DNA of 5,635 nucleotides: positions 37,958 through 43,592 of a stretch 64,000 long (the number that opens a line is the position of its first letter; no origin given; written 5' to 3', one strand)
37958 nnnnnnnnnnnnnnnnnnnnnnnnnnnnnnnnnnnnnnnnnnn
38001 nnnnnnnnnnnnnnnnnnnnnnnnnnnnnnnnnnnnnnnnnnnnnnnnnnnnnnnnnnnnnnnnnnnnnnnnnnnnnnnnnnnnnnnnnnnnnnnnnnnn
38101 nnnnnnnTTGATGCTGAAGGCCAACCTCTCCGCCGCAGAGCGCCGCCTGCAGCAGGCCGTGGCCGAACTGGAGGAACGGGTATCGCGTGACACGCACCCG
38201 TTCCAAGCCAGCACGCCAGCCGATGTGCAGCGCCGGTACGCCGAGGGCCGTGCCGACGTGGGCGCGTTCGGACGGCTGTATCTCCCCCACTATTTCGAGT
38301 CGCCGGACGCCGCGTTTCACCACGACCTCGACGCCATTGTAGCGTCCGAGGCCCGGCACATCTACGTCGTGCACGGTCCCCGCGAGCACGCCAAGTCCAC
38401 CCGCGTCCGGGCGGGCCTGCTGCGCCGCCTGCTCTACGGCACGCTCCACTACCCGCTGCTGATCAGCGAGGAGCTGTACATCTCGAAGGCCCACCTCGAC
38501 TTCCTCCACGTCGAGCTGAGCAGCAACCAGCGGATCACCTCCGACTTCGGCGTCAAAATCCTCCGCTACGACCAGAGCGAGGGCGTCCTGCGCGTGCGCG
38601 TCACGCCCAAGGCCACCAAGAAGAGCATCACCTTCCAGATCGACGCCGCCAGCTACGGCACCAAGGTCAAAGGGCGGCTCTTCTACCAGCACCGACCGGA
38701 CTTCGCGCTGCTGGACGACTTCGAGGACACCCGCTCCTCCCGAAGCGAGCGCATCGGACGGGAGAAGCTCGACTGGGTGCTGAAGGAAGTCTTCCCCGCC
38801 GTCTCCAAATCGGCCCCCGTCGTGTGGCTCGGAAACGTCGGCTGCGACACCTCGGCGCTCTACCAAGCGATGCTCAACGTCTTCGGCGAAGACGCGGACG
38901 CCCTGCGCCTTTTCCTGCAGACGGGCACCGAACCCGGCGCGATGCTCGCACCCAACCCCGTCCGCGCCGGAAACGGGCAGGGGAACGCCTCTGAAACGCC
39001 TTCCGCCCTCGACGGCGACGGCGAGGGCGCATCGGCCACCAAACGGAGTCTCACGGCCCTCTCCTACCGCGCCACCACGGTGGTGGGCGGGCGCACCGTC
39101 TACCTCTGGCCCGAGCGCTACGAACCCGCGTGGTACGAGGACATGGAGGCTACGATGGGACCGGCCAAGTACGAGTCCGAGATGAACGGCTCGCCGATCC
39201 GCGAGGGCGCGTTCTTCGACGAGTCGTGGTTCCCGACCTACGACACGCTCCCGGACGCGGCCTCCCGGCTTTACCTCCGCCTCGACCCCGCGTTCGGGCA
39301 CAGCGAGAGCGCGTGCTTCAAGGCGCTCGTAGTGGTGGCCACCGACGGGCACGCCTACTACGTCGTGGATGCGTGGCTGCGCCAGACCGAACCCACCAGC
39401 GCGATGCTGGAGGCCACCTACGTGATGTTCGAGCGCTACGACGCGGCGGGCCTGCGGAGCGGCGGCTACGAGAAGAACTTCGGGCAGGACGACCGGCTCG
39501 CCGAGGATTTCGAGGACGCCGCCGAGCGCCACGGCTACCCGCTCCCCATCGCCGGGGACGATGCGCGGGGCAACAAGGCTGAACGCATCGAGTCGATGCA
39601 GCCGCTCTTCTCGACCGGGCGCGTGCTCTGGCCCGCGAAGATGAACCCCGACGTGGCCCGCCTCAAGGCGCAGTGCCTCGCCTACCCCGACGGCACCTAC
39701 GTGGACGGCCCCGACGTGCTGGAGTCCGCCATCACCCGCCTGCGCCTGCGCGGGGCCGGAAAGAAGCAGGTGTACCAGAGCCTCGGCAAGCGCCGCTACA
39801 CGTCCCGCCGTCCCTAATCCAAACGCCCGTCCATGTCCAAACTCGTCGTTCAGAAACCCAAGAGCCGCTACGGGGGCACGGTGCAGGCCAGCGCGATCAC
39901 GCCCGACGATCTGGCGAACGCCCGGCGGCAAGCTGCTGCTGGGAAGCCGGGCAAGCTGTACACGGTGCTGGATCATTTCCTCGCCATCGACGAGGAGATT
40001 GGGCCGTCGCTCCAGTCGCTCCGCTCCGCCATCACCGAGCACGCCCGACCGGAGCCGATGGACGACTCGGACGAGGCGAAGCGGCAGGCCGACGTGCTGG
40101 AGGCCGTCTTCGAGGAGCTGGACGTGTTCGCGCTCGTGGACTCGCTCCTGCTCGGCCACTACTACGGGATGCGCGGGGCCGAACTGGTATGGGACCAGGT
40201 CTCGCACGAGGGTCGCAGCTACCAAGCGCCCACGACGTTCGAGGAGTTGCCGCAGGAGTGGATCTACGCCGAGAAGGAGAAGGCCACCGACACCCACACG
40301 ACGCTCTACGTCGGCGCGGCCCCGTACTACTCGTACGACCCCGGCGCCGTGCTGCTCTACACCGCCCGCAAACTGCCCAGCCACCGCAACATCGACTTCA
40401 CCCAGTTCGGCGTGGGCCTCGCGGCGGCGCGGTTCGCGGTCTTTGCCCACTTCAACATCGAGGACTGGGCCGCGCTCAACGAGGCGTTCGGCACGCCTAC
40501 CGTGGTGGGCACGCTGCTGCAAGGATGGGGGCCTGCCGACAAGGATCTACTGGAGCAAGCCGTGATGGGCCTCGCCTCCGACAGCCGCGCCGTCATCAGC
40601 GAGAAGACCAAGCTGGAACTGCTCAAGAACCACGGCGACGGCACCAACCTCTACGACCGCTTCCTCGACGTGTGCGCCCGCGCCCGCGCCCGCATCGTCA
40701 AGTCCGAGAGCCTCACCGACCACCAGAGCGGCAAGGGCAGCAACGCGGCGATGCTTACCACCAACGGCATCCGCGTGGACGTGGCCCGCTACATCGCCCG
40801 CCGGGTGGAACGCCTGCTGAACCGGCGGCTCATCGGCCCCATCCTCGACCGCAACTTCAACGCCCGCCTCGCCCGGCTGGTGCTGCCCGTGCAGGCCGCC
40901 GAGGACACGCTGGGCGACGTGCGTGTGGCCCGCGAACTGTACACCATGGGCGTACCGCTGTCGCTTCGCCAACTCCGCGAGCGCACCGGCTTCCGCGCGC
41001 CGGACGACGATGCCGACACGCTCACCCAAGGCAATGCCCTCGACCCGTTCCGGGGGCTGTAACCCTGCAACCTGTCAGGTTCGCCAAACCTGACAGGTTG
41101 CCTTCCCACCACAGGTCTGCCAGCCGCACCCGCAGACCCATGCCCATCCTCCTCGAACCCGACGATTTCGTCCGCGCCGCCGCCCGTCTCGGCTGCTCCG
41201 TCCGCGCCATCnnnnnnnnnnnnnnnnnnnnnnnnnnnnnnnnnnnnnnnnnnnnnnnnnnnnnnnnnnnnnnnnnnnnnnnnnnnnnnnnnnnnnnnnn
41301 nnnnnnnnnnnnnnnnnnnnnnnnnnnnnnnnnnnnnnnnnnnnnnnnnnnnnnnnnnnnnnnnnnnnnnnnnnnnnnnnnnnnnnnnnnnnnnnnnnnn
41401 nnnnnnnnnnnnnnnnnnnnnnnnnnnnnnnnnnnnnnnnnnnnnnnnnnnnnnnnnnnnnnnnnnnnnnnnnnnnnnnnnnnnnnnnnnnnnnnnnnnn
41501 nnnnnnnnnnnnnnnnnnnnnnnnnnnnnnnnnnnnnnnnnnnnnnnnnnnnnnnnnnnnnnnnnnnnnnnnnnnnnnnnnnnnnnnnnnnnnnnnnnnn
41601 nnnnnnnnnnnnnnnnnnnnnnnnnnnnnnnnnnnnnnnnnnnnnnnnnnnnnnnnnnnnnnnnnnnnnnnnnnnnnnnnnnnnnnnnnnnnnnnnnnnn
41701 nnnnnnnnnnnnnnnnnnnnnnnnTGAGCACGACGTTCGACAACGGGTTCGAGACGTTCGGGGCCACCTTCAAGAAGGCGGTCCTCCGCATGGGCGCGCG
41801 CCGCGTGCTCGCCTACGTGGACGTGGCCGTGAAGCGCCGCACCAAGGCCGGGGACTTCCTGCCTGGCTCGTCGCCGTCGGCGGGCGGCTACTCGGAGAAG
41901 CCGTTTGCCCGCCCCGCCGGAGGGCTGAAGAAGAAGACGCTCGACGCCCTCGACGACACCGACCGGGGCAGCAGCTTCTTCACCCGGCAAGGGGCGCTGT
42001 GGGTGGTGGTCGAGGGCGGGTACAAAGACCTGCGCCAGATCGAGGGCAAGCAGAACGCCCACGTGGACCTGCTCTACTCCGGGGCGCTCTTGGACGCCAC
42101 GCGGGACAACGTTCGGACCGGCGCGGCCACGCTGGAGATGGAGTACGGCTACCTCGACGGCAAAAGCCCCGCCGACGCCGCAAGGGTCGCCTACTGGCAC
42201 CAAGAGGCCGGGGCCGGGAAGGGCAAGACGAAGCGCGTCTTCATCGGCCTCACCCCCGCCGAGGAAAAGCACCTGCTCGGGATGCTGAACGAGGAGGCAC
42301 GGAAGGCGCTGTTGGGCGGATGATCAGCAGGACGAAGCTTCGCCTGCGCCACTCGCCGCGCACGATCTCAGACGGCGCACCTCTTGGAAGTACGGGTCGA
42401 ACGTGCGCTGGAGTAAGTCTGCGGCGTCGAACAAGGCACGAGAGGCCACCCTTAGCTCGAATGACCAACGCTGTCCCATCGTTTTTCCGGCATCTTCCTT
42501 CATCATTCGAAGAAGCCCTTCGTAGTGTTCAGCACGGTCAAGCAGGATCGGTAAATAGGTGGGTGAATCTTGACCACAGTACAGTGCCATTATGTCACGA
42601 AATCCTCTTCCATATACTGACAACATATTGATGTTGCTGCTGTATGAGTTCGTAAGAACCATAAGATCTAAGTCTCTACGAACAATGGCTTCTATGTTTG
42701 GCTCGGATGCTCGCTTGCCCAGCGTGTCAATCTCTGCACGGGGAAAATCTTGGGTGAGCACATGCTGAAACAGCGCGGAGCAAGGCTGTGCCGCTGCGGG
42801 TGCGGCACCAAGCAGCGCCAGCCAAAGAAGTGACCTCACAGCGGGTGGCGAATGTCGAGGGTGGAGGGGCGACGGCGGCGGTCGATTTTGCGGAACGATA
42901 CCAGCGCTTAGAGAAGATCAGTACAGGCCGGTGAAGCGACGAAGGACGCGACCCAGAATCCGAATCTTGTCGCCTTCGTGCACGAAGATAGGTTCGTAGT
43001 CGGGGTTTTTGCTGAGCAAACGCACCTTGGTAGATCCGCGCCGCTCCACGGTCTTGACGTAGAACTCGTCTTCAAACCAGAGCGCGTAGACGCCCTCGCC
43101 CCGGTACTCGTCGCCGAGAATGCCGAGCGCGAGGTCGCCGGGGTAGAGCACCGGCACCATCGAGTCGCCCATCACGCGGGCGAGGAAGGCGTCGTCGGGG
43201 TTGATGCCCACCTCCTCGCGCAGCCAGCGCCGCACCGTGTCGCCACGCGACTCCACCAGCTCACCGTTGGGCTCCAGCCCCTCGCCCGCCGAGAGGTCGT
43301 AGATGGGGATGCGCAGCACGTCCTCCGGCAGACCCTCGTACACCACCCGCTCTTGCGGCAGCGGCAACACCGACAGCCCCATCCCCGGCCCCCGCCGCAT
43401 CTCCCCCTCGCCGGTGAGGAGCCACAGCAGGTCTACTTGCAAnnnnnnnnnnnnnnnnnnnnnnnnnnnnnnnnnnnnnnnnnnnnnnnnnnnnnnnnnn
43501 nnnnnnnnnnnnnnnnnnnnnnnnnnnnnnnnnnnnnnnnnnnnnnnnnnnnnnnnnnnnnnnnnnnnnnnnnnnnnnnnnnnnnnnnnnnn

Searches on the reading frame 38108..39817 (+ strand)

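Call 11: search_protein_families(library=pfam, proteins=[window:38108-39817:+], max_evalue=0.01)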
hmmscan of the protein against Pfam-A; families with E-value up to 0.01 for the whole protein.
window:38108-39817:+ (569 aa): 1 family
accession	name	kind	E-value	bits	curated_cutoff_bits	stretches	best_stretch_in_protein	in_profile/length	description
PF17289.8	Terminase_6C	-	0.0044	17.5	22.6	0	392-511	3-114/155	Terminase RNaseH-like domain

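Call 12: search_protein_families(library=phrogs, proteins=[window:38108-39817:+], max_evalue=0.001)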
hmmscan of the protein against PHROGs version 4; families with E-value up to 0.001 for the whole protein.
window:38108-39817:+ (569 aa): 2 families
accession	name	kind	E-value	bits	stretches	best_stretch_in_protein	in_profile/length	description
phrog_38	-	head and packaging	8.8e-54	184.3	1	15-557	242-715/760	terminase large subunit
phrog_5573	-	head and packaging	1.7e-07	31.9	1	332-544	26-233/250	terminase large subunit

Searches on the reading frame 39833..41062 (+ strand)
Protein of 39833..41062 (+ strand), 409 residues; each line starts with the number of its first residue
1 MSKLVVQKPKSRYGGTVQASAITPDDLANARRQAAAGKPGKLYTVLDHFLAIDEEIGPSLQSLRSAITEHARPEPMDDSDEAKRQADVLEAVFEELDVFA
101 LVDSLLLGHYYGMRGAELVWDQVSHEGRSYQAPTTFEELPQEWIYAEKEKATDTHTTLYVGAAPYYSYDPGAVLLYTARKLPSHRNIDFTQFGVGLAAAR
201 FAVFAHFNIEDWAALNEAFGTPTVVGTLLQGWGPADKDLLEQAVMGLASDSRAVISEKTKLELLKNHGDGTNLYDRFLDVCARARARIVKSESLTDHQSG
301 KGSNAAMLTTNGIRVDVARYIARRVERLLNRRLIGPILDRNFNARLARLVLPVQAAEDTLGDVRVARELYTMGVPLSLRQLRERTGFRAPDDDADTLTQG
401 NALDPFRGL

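Call 11: search_protein_families(library=pfam, proteins=[window:39833-41062:+], max_evalue=0.01)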
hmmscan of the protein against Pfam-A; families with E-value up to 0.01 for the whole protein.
window:39833-41062:+ (409 aa): 1 family
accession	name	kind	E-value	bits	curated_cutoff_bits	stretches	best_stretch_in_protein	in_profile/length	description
PF06074.18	Portal_Mu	-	1e-45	157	23.9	1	46-386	4-335/336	Portal protein of Mu bacteriophage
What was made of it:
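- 39833..41062 (+): Mu-type portal protein. Portal_Mu at 1e-45 (call 11).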

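Call 12: search_protein_families(library=phrogs, proteins=[window:39833-41062:+], max_evalue=0.001)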
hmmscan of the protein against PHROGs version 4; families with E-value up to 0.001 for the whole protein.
window:39833-41062:+ (409 aa): 4 families
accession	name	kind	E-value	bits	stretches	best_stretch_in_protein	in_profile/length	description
phrog_113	-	head and packaging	9e-36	124.5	1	11-399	37-423/1272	portal protein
phrog_35074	-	unknown function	1.9e-10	40.4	1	26-363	29-339/890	-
phrog_10231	-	unknown function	2.3e-09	38.1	1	264-399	10-145/256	-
phrog_25139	-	unknown function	5.4e-06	27.6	1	196-272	25-101/108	-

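Call 54: search_dna_similar(query=window:39833-41062:+, collection=phages, mode=protein, max_rows=25, max_evalue=0.001)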
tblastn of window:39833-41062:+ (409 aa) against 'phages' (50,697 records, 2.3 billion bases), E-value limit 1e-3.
Records with a match: 115; places in all: 115; records where one place covers at least 80% of the query: 38.
Best place of each record, by identity: <60% 115.
By first word of the organism name: Pseudomonas 68; Vibrio 11; Porphyromonas 10; Ralstonia 6; Rhodovulum 4; Salinibacter 3; Shewanella 2; Ochrobactrum 2; Rhodobacter 2; Synechococcus 2; and 4 more.
By host as written in the record: Pseudomonas aeruginosa 23; - 18; Pseudomonas aeruginosa PA14 17; Vibrio sp. 9; Ralstonia solanacearum 5; Vibrio splendidus 12B12 2; Shewanella sp. M16 2; Ochrobactrum anthropi 2; and 31 more.
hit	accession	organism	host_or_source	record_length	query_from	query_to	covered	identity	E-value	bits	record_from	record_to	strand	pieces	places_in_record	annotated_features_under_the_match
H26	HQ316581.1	Vibrio phage martha 12B12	Vibrio splendidus 12B12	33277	19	403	94%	26.1%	3e-19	96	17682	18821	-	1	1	hypothetical protein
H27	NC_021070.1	Vibrio phage martha 12B12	Vibrio splendidus 12B12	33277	19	403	94%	26.1%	3e-19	96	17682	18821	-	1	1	portal protein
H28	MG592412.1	Vibrio phage 1.028.O._10N.286.45.B6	Vibrio sp.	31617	19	403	94%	25.9%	2e-18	94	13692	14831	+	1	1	portal protein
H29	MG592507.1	Vibrio phage 1.136.O._10N.261.45.E11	Vibrio sp.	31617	19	403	94%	25.9%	2e-18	94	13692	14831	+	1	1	portal protein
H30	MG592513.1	Vibrio phage 1.142.O._10N.261.49.E11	Vibrio sp.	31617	19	403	94%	25.9%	2e-18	94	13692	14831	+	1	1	portal protein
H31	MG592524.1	Vibrio phage 1.156.O._10N.261.45.A6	Vibrio sp.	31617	19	403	94%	25.9%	2e-18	94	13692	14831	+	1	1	portal protein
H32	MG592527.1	Vibrio phage 1.159.O._10N.261.46.F12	Vibrio sp.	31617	19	403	94%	25.9%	2e-18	94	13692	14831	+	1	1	portal protein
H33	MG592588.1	Vibrio phage 1.217.O._10N.261.45.A1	Vibrio sp.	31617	19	403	94%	25.9%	2e-18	94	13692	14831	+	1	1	portal protein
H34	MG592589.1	Vibrio phage 1.219.O._10N.261.45.E2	Vibrio sp.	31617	19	403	94%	25.9%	2e-18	94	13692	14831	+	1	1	portal protein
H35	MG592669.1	Vibrio phage 2.159.A._10N.261.46.F12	Vibrio sp.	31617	19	403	94%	25.9%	2e-18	94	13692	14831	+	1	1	portal protein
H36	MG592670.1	Vibrio phage 2.159.B._10N.261.46.F12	Vibrio sp.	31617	19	403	94%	25.9%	2e-18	94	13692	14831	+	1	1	portal protein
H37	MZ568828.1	Shewanella phage vB_SspM_MuM16-2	Shewanella sp. M16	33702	19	398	93%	26.1%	2e-16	87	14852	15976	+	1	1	portal protein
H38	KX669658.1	Ochrobactrum phage POA1180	Ochrobactrum anthropi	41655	20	392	91%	24.9%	1e-17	91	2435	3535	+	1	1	hypothetical protein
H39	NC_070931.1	Ochrobactrum phage POA1180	Ochrobactrum anthropi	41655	20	392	91%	24.9%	1e-17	91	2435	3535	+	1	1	hypothetical protein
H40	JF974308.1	Rhodobacter phage RC1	Rhodobacter sp. E32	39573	6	397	96%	23.5%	6e-11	71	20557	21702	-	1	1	hypothetical protein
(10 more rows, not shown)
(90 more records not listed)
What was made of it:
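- Closest known: Bacteroidota transposable phages of the hankyphage / Porphyromonas gingivalis group. Same: Distant portal similarity at 22.7% (call 54).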

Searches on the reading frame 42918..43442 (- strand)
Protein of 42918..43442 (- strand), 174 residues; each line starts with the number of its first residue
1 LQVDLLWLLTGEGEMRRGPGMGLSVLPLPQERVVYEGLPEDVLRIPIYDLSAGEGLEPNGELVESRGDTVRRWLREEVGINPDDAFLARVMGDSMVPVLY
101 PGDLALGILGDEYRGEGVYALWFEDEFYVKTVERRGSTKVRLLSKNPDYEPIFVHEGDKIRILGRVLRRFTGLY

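Call 11: search_protein_families(library=pfam, proteins=[window:42918-43442:-], max_evalue=0.01)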
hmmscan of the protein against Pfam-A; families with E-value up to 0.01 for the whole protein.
window:42918-43442:- (174 aa): 1 family
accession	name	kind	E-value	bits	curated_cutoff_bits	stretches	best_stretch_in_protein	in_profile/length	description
PF00717.28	Peptidase_S24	-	2.5e-17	63.1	23.3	1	49-166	5-115/116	Peptidase S24-like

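Call 12: search_protein_families(library=phrogs, proteins=[window:42918-43442:-], max_evalue=0.001)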
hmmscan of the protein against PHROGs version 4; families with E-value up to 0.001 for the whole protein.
window:42918-43442:- (174 aa): 3 families
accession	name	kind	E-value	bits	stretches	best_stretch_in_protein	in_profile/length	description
phrog_4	-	transcription regulation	5.4e-31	108.9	1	2-169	185-335/400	transcriptional repressor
phrog_6201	-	transcription regulation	6.8e-17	62.5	1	70-170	14-115/121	CI-like repressor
phrog_811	-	DNA, RNA and nucleotide metabolism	9.1e-07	29.5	1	74-166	37-128/140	UmuD-like protein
